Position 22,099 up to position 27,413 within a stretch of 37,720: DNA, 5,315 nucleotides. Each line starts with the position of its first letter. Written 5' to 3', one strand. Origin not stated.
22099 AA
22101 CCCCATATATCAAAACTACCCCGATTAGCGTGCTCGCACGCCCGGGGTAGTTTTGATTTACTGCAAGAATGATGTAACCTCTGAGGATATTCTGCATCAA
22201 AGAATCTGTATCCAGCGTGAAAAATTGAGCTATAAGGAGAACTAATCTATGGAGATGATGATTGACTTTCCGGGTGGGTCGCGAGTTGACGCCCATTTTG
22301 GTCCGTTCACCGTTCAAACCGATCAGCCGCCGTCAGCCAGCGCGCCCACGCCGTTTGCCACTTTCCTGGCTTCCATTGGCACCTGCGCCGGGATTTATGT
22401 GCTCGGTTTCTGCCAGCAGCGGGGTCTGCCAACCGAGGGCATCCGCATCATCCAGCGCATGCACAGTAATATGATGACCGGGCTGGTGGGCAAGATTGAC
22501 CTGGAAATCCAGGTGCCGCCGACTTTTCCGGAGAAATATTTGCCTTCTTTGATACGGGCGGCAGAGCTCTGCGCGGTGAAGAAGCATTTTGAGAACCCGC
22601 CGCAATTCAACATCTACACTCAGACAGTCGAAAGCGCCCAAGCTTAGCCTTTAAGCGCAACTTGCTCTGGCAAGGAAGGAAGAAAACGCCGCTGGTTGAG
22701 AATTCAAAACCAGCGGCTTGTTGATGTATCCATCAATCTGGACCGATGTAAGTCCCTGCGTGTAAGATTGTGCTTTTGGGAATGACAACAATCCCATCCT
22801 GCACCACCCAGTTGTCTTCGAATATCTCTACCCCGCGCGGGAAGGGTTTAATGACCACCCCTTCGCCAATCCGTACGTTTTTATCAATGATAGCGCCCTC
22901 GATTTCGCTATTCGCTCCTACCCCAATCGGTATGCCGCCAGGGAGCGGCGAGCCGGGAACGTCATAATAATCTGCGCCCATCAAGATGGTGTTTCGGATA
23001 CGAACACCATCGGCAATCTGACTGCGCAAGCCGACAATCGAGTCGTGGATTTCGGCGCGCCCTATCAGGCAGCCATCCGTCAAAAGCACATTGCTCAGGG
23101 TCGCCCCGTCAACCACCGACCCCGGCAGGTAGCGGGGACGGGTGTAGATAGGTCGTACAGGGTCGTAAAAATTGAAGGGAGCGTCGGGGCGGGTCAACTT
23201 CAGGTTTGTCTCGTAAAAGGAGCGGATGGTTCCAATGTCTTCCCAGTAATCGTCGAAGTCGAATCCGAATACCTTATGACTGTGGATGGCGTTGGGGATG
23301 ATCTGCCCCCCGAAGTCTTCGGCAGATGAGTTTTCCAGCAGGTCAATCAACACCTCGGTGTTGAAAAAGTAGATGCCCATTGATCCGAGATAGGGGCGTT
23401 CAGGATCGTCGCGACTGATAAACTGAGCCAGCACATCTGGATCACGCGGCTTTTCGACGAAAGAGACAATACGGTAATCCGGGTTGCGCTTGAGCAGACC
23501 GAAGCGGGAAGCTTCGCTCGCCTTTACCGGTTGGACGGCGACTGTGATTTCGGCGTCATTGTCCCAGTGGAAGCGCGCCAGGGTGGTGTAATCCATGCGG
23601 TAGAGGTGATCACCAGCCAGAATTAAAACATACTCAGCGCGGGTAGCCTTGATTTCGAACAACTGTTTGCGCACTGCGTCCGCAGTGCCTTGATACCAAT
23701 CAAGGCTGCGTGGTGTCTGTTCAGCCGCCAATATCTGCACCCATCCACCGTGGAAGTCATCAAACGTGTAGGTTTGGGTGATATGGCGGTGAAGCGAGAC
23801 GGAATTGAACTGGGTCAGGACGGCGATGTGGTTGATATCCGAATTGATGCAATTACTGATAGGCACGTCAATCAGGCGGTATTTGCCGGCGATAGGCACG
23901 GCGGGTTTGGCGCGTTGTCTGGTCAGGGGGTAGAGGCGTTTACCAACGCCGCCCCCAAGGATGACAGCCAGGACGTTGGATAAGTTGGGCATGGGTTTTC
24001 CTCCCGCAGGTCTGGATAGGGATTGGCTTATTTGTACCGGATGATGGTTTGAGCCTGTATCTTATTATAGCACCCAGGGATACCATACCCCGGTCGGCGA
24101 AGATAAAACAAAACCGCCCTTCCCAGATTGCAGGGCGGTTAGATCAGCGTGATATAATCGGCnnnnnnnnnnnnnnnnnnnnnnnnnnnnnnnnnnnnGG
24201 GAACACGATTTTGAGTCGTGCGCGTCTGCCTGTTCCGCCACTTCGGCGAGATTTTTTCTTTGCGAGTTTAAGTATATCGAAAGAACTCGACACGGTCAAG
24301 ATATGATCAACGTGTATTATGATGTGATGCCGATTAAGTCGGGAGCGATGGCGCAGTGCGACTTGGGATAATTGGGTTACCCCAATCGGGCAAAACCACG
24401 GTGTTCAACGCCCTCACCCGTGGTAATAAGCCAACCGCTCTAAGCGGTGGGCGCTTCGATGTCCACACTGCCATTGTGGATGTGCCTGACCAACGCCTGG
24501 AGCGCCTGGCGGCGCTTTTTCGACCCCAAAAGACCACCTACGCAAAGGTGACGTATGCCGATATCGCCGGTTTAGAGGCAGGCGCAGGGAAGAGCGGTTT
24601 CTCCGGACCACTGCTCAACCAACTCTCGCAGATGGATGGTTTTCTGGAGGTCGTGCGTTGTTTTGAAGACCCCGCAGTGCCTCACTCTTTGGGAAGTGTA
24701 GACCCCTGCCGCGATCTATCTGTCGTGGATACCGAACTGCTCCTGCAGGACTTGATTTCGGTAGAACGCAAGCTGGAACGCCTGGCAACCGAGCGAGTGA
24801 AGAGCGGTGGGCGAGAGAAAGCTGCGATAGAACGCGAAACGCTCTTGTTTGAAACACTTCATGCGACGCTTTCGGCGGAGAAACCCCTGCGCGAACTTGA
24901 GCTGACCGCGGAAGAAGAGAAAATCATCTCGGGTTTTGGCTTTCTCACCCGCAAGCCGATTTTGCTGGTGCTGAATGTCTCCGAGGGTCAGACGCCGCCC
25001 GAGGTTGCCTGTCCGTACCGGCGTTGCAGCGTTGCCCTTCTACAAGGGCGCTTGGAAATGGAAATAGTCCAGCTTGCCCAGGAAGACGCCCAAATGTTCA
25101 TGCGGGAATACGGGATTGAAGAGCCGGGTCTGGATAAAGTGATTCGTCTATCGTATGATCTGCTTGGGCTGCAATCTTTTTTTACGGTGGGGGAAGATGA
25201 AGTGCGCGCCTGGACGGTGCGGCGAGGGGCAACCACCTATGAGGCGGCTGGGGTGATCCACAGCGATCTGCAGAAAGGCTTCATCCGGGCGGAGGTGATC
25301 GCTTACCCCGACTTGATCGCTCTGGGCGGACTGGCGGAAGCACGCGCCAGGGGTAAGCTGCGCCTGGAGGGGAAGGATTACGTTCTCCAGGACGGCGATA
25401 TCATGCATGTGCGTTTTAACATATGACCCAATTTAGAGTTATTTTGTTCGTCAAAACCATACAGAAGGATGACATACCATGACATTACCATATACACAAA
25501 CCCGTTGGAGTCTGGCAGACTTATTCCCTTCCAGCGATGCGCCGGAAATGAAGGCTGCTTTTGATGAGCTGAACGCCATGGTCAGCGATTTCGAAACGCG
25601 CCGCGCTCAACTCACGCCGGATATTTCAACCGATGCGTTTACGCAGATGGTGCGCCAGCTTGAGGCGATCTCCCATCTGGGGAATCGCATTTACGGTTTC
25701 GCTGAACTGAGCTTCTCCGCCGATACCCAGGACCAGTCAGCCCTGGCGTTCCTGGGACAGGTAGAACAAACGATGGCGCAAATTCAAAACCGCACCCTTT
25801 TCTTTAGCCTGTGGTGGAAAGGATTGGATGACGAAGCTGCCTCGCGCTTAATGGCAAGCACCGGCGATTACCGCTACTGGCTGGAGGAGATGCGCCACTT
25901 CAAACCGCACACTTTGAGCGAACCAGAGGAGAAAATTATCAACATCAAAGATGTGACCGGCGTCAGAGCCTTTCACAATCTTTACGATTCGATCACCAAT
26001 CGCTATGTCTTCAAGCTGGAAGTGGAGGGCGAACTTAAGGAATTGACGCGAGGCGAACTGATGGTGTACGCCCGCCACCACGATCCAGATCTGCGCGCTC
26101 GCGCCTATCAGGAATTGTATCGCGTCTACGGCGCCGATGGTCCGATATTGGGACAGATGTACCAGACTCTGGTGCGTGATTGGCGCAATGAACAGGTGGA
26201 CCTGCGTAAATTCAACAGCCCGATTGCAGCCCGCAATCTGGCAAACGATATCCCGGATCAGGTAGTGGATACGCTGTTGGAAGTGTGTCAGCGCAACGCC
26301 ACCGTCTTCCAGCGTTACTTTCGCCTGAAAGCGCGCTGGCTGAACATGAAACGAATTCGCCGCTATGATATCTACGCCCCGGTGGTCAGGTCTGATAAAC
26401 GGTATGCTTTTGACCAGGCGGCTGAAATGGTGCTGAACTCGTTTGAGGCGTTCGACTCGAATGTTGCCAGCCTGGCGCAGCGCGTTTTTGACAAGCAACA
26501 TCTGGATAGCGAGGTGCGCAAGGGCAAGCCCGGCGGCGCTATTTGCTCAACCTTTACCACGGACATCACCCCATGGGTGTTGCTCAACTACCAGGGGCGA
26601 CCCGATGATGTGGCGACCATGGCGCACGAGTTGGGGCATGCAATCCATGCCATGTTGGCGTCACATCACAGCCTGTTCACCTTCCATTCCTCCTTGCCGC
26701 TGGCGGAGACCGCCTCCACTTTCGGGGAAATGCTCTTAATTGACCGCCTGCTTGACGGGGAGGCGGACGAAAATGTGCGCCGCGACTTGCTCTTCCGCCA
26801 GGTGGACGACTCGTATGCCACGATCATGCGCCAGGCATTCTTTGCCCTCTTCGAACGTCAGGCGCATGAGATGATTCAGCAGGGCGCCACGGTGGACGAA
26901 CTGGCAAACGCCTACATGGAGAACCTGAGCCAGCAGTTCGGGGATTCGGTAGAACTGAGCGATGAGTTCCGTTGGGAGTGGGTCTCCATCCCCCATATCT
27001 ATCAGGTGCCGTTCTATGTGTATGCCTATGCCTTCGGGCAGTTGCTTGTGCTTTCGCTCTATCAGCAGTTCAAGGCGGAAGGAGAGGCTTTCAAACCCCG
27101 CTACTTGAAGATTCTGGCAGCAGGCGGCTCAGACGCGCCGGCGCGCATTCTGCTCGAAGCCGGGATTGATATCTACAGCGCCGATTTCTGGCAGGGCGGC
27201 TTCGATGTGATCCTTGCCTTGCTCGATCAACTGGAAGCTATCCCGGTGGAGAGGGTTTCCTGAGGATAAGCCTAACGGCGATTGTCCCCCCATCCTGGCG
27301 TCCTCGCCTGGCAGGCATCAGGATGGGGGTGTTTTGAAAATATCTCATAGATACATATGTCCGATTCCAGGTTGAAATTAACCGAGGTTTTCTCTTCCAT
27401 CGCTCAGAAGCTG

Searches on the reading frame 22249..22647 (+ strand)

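Call 11: search_protein_families(library=pfam, proteins=[window:22249-22647:+])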
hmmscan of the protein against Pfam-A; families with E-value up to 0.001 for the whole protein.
window:22249-22647:+ (132 aa): 1 family
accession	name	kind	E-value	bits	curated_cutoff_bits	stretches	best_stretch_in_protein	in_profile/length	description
PF02566.24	OsmC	-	1.2e-09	38.9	27.5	1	30-122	3-99/100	OsmC-like protein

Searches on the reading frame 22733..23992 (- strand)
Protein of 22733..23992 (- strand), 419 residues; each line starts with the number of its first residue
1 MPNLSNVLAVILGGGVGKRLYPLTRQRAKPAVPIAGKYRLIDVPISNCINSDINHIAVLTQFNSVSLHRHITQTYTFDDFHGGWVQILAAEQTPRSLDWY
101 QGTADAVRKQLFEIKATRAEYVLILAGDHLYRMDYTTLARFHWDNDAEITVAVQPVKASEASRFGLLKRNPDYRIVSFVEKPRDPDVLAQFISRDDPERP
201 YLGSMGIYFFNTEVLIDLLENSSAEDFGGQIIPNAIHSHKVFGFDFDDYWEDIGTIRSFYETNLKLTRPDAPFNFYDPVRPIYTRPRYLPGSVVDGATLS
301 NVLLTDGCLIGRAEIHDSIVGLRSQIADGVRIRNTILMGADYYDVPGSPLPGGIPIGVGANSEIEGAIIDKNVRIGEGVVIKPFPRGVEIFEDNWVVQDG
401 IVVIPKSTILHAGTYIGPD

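Call 11: search_protein_families(library=pfam, proteins=[window:22733-23992:-])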
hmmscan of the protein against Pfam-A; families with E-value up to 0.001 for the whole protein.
window:22733-23992:- (419 aa): 5 families
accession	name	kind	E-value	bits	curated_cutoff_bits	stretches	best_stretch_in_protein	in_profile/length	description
PF00483.29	NTP_transferase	-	5.2e-64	216.6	21.2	1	9-267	2-243/245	Nucleotidyl transferase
PF25247.1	LbH_GLGC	-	1e-34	119.8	27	1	287-414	1-134/135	GLGC left-handed parallel beta-helix domain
PF24894.1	Hexapep_GlmU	-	2.9e-06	27.8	23.3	0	293-337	26-71/104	GlmU-like, C-terminal hexapeptide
PF25084.1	LbH_EIF2B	-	5e-06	26.9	54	0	358-400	47-84/105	EIF2B subunit epsilon LbH domain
PF00132.30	Hexapep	-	0.00022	21.2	27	0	358-382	10-35/36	Bacterial transferase hexapeptide (six repeats)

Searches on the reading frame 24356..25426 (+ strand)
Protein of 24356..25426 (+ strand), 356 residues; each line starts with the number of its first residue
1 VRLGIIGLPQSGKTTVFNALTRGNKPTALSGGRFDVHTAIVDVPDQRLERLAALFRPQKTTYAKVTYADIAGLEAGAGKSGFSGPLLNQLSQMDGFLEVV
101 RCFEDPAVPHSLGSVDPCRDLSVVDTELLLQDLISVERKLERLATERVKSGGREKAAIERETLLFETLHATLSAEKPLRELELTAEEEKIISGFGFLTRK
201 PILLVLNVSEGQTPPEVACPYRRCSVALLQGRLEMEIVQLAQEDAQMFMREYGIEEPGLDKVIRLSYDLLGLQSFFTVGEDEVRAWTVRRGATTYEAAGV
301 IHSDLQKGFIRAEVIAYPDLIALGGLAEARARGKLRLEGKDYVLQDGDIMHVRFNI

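Call 9: search_protein_families(library=pfam, proteins=[window:24356-25426:+])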
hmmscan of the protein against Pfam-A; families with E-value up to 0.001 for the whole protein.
window:24356-25426:+ (356 aa): 3 families
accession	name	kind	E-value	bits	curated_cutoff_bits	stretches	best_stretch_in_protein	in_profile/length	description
PF06071.19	YchF-GTPase_C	-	5.9e-37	126.1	27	1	272-355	1-84/84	Protein of unknown function (DUF933)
PF02824.27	TGS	-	0.00017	22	22.2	1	287-349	12-55/60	TGS domain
PF01926.29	MMR_HSR1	-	0.00042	20.9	21.9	0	3-27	2-26/113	50S ribosome-binding GTPase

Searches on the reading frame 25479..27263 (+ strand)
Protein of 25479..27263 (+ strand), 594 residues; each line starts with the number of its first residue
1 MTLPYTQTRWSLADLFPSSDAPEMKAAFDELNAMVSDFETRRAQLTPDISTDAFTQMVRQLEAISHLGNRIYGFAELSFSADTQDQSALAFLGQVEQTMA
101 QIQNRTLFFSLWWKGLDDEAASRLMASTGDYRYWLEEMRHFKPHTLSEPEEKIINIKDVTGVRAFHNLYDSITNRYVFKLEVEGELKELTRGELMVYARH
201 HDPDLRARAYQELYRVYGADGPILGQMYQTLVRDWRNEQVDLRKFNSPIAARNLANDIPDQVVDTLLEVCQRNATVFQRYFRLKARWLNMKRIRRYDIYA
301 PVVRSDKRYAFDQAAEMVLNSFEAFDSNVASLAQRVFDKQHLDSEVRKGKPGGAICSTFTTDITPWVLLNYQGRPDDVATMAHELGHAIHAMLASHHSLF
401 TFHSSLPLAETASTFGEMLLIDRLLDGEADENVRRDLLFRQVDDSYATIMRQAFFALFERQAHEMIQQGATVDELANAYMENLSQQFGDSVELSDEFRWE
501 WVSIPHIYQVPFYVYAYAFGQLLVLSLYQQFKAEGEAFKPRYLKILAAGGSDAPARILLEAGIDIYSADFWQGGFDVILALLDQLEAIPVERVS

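Call 9: search_protein_families(library=pfam, proteins=[window:25479-27263:+])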
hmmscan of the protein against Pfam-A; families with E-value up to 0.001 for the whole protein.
window:25479-27263:+ (594 aa): 2 families
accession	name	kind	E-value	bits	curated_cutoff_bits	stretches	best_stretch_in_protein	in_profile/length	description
PF01432.26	Peptidase_M3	-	1.4e-48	166.8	27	1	197-573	2-453/457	Peptidase family M3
PF08439.15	Peptidase_M3_N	-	7.6e-12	45.7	25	1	116-176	5-68/70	Oligopeptidase F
